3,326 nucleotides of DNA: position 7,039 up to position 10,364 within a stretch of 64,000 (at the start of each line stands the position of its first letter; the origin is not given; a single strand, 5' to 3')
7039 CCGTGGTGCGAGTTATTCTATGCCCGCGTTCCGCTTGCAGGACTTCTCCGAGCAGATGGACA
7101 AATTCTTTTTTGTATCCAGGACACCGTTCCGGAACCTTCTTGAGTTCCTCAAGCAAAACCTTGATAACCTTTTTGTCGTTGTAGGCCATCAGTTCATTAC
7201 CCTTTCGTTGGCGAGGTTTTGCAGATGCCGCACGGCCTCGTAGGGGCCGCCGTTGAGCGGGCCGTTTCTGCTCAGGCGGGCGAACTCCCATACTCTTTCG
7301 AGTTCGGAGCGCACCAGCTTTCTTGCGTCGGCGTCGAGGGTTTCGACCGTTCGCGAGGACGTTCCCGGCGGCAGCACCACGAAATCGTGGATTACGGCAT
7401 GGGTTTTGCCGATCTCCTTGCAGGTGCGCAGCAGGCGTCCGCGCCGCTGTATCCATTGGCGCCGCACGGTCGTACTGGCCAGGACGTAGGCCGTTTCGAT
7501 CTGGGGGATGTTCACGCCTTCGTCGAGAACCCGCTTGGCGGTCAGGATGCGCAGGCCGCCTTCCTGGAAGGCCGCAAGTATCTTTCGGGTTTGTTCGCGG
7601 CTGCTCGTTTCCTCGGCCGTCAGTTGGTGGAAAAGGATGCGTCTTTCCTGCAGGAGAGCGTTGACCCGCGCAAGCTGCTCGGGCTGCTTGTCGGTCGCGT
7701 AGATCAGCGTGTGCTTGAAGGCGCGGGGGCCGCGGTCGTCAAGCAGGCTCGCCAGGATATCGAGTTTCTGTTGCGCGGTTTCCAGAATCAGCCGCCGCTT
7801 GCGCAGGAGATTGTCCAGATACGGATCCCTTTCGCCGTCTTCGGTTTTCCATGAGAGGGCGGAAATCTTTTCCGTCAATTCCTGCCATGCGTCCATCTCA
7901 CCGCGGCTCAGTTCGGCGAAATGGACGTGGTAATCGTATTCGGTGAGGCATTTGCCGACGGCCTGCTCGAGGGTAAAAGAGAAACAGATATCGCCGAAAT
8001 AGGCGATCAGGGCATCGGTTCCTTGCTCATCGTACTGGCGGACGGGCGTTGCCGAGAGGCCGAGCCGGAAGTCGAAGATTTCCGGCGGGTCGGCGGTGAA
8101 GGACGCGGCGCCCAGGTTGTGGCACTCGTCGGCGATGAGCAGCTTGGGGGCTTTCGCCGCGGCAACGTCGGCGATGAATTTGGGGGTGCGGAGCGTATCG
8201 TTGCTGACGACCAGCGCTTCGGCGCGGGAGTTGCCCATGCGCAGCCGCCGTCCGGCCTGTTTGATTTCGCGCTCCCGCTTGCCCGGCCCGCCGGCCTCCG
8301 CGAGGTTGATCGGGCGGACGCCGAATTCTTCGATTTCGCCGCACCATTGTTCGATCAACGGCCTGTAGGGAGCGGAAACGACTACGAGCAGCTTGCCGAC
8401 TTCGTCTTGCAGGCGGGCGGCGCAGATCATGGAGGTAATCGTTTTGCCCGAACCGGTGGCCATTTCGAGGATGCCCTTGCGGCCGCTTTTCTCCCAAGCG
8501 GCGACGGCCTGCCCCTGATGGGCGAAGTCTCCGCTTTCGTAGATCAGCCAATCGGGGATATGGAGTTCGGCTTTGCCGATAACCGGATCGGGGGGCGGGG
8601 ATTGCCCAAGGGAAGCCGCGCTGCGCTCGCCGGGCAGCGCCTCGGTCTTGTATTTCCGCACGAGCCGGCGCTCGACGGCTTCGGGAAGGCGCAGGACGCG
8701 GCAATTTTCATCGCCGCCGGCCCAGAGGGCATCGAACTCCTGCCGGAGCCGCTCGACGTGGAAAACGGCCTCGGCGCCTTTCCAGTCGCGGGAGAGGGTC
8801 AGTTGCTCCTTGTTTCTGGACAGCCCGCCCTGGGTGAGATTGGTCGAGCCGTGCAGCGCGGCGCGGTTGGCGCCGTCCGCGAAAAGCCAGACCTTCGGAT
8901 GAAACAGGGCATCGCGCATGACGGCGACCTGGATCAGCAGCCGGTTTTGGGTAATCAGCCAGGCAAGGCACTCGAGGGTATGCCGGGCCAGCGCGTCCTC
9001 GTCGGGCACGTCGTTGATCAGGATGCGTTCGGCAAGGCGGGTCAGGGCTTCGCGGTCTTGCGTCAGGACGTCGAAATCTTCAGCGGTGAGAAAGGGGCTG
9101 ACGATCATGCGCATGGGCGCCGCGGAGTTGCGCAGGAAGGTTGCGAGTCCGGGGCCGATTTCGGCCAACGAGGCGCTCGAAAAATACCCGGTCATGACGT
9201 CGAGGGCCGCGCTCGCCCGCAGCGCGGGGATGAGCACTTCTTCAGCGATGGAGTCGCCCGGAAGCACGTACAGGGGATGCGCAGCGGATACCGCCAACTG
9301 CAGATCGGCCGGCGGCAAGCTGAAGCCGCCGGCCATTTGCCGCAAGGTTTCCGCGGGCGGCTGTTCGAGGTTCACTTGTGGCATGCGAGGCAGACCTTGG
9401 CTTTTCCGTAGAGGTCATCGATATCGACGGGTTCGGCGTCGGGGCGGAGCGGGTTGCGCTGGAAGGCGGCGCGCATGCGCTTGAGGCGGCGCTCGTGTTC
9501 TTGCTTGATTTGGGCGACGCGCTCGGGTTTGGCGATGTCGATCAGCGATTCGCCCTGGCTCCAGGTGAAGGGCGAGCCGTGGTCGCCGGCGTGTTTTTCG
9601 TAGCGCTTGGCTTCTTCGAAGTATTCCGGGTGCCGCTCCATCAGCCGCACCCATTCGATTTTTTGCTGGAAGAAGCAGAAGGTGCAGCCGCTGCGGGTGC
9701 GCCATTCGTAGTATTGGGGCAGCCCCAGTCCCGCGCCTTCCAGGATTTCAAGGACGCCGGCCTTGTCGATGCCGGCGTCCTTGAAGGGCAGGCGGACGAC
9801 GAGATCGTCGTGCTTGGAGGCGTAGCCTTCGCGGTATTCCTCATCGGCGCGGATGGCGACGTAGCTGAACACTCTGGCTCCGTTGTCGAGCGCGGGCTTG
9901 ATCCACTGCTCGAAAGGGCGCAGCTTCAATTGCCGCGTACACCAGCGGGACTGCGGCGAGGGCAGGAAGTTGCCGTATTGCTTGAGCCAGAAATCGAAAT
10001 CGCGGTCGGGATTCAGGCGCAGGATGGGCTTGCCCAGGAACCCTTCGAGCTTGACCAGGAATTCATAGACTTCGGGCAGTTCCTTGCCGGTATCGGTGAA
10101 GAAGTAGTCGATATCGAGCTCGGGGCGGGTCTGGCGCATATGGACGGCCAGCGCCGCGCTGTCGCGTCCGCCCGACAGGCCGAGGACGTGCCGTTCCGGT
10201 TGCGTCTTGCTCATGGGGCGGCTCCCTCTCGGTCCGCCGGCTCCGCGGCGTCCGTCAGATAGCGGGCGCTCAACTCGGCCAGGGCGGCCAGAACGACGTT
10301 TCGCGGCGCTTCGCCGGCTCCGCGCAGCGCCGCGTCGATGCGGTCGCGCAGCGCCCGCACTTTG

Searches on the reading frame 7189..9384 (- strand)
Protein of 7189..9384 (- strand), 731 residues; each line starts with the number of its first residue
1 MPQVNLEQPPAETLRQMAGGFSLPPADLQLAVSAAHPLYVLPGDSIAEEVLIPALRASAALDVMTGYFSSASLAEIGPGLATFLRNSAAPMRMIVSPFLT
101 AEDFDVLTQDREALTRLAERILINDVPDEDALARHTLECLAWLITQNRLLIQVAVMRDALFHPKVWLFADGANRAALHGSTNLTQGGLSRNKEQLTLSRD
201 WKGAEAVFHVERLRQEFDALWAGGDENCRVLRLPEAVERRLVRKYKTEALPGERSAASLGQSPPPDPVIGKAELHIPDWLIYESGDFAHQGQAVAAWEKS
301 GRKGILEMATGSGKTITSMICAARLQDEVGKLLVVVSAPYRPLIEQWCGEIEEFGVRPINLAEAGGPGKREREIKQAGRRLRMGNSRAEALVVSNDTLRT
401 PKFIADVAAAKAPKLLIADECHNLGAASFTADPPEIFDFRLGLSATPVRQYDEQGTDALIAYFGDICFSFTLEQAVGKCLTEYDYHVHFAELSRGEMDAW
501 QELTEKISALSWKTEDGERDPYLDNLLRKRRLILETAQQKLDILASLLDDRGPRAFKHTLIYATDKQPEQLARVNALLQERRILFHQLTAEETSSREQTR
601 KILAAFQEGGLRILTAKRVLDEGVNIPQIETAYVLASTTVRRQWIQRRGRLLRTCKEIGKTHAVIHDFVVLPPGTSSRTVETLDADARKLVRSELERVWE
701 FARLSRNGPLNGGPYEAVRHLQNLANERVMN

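Call 5: search_protein_families(library=pfam, proteins=[window:7189-9384:-], max_evalue=0.01)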
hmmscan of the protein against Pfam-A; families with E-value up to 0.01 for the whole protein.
window:7189-9384:- (731 aa): 7 families
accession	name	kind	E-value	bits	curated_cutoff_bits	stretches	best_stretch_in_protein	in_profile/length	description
PF04851.21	ResIII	-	5.7e-17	62.5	22.5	1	288-449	6-164/164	Type III restriction enzyme, res subunit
PF00270.35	DEAD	-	7.9e-14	52.2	26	1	289-451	3-164/167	DEAD/DEAH box helicase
PF00271.37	Helicase_C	-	4.1e-08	33.9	23.5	1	540-654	2-109/110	Helicase conserved C-terminal domain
PF13091.12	PLDc_2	-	1.8e-05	25.1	27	1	120-221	40-132/132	PLD-like domain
PF18766.7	SWI2_SNF2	-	2.1e-05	24.7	26.7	1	298-494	14-199/221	SWI2/SNF2 ATPase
PF09565.16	RE_NgoFVII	-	0.0015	18.3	23.8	0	154-196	86-130/162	NgoFVII restriction endonuclease N-terminal PLD domain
PF16203.11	ERCC3_RAD25_C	-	0.0032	17.3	27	1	580-657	76-154/248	ERCC3/RAD25/XPB C-terminal helicase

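Call 6: search_protein_families(library=padloc, proteins=[window:7189-9384:-], max_evalue=0.001)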
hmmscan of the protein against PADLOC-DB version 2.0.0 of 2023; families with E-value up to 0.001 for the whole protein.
window:7189-9384:- (731 aa): 17 families
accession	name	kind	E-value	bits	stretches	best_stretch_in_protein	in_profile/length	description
PDLC02707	PbeA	-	4.3e-193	641.5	1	42-708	14-665/672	PbeA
PDLC02704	PbeA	-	3e-163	542.8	1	44-707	15-677/682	PbeA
PDLC02706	PbeA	-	4.3e-111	370.7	2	282-707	266-707/722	PbeA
PDLC02703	PbeA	-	4.4e-71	238.3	1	45-670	16-615/626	PbeA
PDLC02705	PbeA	-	2.1e-53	179.6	1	48-682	19-646/691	PbeA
PDLC01763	Cas3b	-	9.4e-07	25.9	1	290-353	250-315/762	-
PDLC03829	ZacB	-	1.5e-06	25.4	1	90-196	228-332/586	-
PDLC03597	REase_MTase_IIG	-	4.6e-06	22.4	0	610-676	551-615/1646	Type IIG restriction enzyme-methyltransferase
PDLC01439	typeIV_DinG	-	6.7e-06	23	0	298-348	31-76/575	CAS-IV-A; associated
PDLC04553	PDC-M27B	-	1.2e-05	22.2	1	153-197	100-145/635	-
PDLC01759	Cas3b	-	1.3e-05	22.2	1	304-353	233-282/711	-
PDLC03659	mREase_IV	-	6.8e-05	18.9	1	581-656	480-555/945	Type IV methyl-directed restriction enzyme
PDLC02901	DpdK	-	9.6e-05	20.1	1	153-203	111-157/173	DpdK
PDLC01731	typeIV_DinG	-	0.0001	19.3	1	304-428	43-169/526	Csf4_2_IVA1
PDLC03042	REase_I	-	0.00017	17.1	0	612-672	788-848/1170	Type I restriction enzyme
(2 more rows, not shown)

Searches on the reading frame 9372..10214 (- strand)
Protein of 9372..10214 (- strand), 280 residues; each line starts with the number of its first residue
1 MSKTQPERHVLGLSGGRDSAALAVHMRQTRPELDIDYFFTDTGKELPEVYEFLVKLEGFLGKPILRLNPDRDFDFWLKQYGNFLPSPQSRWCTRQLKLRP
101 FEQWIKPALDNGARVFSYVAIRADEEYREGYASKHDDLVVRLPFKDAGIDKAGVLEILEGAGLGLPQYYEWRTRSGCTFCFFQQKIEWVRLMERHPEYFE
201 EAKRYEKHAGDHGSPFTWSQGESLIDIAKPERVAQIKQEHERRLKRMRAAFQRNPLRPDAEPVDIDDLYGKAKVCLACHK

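Call 5: search_protein_families(library=pfam, proteins=[window:9372-10214:-], max_evalue=0.01)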
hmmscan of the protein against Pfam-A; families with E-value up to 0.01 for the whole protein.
window:9372-10214:- (280 aa): 2 families
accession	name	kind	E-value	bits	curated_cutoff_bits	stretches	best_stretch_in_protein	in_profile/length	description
PF01507.26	PAPS_reduct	-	6.4e-06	26.7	22.5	1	9-106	2-97/175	Phosphoadenosine phosphosulfate reductase domain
PF04055.27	Radical_SAM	-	0.0019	18.9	29.5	1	176-263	10-94/166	Radical SAM superfamily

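Call 6: search_protein_families(library=padloc, proteins=[window:9372-10214:-], max_evalue=0.001)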
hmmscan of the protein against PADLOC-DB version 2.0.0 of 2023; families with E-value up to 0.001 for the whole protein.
window:9372-10214:- (280 aa): 4 families
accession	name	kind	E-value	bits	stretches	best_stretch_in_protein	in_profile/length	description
PDLC02782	SspD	-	4.2e-135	447.8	1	8-280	1-277/277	SspD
PDLC02510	BrxP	-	6e-10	36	1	10-187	136-320/779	BrxP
PDLC02662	DndC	-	5.8e-07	26.8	1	65-125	101-163/481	DndC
PDLC02661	DndC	-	3.4e-06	24.3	1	67-125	99-159/468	DndC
